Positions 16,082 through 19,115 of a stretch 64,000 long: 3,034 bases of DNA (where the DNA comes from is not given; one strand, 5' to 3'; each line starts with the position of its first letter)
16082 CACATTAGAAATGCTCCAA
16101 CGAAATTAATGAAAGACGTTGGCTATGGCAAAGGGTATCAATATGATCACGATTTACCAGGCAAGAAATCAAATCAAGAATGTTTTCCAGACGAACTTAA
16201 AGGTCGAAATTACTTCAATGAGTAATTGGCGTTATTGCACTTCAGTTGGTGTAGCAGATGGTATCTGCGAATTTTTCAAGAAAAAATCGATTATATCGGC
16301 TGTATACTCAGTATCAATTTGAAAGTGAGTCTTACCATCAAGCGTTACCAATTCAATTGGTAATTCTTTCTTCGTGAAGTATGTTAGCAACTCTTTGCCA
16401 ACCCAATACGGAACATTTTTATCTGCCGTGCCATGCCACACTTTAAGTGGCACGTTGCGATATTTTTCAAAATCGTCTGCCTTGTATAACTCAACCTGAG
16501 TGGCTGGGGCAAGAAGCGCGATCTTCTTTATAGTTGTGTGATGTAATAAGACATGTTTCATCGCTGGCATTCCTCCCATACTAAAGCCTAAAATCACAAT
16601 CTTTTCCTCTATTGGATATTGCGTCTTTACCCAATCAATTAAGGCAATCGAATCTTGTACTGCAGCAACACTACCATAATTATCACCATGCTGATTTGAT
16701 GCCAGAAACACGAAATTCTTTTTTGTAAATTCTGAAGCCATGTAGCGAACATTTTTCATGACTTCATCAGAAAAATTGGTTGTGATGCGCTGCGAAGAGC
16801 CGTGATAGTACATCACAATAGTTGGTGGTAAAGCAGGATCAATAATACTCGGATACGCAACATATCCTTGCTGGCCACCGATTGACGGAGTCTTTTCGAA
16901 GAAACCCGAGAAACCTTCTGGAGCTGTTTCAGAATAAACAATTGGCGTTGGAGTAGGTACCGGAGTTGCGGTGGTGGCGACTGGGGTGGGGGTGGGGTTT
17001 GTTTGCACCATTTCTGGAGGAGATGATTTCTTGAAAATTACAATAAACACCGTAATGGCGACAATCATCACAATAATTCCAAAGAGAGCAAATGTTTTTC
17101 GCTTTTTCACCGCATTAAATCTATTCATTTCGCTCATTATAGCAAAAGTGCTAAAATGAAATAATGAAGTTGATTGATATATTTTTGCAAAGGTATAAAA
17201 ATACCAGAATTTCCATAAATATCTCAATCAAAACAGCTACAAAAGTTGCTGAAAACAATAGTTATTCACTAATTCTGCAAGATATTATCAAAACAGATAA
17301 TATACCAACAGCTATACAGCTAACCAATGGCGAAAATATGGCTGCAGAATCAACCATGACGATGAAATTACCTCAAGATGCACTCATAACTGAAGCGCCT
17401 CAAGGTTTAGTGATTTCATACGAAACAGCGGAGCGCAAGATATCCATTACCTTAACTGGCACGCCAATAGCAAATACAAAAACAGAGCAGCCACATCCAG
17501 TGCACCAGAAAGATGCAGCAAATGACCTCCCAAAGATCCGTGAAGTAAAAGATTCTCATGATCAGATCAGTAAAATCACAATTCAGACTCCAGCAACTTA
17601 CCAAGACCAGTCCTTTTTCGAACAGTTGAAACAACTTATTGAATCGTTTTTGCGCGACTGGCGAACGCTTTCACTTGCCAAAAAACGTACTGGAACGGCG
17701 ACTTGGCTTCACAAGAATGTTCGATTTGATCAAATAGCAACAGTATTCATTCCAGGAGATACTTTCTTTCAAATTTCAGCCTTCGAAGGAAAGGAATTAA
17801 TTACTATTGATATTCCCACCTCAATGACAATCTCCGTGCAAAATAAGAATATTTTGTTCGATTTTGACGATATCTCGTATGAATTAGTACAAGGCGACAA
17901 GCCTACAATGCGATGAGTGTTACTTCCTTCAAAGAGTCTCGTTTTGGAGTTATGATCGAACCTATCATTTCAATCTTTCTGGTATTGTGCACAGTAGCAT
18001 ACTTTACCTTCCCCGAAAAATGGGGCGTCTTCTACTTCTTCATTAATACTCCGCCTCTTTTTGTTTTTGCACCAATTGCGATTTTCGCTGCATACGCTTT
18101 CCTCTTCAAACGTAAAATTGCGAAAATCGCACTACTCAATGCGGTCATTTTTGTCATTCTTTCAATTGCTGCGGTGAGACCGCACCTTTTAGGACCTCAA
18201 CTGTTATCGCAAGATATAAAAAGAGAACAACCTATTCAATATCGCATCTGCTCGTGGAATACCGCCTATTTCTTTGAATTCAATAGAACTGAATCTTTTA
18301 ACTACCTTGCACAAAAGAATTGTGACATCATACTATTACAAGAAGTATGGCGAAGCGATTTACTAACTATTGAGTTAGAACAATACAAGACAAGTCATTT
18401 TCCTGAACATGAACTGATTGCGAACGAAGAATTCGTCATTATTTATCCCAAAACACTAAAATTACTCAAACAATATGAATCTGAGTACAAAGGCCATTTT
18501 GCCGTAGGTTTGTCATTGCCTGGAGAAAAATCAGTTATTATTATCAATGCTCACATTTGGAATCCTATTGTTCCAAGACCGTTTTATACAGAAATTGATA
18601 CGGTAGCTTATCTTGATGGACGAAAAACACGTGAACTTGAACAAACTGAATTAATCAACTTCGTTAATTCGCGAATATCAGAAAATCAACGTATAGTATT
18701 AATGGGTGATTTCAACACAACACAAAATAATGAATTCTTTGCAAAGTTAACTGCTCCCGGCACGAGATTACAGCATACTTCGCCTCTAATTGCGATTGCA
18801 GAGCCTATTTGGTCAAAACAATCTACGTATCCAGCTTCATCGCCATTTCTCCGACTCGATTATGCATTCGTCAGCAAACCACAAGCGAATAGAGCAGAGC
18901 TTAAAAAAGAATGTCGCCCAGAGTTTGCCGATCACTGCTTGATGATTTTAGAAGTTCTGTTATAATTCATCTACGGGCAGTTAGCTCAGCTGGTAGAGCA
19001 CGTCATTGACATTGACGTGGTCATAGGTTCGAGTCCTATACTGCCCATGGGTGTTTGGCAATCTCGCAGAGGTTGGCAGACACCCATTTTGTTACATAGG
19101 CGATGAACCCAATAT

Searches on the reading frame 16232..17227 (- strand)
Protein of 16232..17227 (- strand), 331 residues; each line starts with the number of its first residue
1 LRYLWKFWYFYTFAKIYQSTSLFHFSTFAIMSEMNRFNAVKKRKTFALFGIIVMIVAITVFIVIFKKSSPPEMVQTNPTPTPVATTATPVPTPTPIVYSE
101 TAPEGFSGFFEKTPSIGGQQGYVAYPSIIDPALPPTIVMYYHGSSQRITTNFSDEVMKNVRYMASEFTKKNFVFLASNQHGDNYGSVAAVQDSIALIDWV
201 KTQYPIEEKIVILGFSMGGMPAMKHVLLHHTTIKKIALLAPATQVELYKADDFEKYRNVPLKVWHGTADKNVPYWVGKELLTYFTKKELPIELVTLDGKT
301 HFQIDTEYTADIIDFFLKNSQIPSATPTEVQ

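Call 42: search_protein_families(library=pfam, proteins=[window:16232-17227:-], max_evalue=0.01)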
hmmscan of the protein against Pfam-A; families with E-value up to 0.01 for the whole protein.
window:16232-17227:- (331 aa): 11 families
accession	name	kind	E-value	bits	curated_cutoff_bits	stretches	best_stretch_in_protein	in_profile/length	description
PF12146.15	Hydrolase_4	-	6.2e-10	39.2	27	1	188-248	57-116/239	Serine aminopeptidase, S33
PF00326.27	Peptidase_S9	-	4.7e-09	36.5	22.6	2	251-319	136-209/213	Prolyl oligopeptidase family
PF02230.22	Abhydrolase_2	-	1.2e-07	32.3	23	1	189-315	86-212/217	Phospholipase/Carboxylesterase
PF00561.26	Abhydrolase_1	-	3.7e-06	27.2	25.8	1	192-251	54-122/245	alpha/beta hydrolase fold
PF20434.5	BD-FAE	-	0.0002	21.4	26.8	0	137-222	15-103/215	BD-FAE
PF01738.24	DLH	-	0.0006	19.9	21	1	188-301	75-186/217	Dienelactone hydrolase family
PF00756.26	Esterase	-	0.00086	19.6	22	1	196-244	102-151/251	Putative esterase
PF12697.13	Abhydrolase_6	-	0.0049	18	26.3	0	187-247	48-100/217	Alpha/beta hydrolase family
PF07819.20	PGAP1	-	0.0071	16.5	24.3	1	189-238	71-121/233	PGAP1-like alpha/beta domain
PF07859.19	Abhydrolase_3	-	0.0072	16.5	25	0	188-253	47-120/210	alpha/beta hydrolase fold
PF20408.4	Abhydrolase_11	-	0.0097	16.1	27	0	137-270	4-139/193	Alpha/beta hydrolase domain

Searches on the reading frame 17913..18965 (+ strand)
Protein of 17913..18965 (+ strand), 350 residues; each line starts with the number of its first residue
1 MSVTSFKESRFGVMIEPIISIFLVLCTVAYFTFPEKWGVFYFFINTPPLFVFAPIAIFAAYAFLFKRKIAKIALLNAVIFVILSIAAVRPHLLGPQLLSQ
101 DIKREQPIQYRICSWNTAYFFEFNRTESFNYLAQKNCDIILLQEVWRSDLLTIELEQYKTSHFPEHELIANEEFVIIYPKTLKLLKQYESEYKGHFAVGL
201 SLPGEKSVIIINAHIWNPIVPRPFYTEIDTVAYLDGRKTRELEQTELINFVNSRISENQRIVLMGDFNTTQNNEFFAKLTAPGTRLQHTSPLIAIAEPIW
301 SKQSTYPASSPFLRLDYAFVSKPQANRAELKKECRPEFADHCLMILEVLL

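Call 51: list_cluster_members(proteins=[window:17913-18965:+, window:21130-22731:+, window:31824-32627:+, window:30925-31620:-, window:53183-54355:-, window:52353-53147:-])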
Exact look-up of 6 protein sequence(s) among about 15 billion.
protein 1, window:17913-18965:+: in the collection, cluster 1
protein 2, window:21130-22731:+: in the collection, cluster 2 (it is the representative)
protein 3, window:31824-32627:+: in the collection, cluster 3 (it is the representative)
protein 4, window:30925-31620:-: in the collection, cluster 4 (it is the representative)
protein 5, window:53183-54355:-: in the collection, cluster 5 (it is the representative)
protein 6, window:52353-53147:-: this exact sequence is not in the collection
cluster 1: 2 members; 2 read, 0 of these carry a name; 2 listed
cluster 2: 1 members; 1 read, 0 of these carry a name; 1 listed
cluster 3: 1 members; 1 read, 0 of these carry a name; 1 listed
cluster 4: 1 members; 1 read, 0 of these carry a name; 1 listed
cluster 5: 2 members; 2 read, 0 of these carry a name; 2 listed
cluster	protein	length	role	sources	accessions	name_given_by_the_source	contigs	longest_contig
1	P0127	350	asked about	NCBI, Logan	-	-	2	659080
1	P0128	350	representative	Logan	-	-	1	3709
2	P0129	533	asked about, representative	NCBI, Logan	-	-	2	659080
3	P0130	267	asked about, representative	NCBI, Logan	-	-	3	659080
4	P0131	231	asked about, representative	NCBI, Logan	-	-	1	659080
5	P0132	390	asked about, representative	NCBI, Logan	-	-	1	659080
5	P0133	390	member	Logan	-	-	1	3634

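Call 52: find_encoding_contigs(protein=P0128, flank=4000, max_places=3)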
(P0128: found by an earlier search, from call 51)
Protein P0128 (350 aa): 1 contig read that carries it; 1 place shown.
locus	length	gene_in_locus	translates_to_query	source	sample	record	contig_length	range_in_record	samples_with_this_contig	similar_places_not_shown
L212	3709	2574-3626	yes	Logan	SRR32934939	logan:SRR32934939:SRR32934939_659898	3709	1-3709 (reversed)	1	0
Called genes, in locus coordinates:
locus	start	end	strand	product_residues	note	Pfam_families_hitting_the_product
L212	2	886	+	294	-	?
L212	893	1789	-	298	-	PF00561:Abhydrolase_1 (weak), PF00326:Peptidase_S9 (faint), PF12146:Hydrolase_4, PF02230:Abhydrolase_2 (weak)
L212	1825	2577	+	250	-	-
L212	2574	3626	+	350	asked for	PF03372:Exo_endo_phos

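Call 53: find_encoding_contigs(protein=P0133, flank=4000, max_places=3)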
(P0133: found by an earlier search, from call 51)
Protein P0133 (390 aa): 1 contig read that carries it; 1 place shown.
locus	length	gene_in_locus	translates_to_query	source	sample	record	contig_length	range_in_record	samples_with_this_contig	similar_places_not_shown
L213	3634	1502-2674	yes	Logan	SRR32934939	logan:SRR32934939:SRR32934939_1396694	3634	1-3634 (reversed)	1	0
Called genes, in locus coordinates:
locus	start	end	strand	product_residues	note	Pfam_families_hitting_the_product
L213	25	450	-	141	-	PF03946:Ribosomal_L11_N, PF00298:Ribosomal_L11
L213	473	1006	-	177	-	PF02357:NusG, PF00467:KOW (weak)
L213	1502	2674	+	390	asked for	-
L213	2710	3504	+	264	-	-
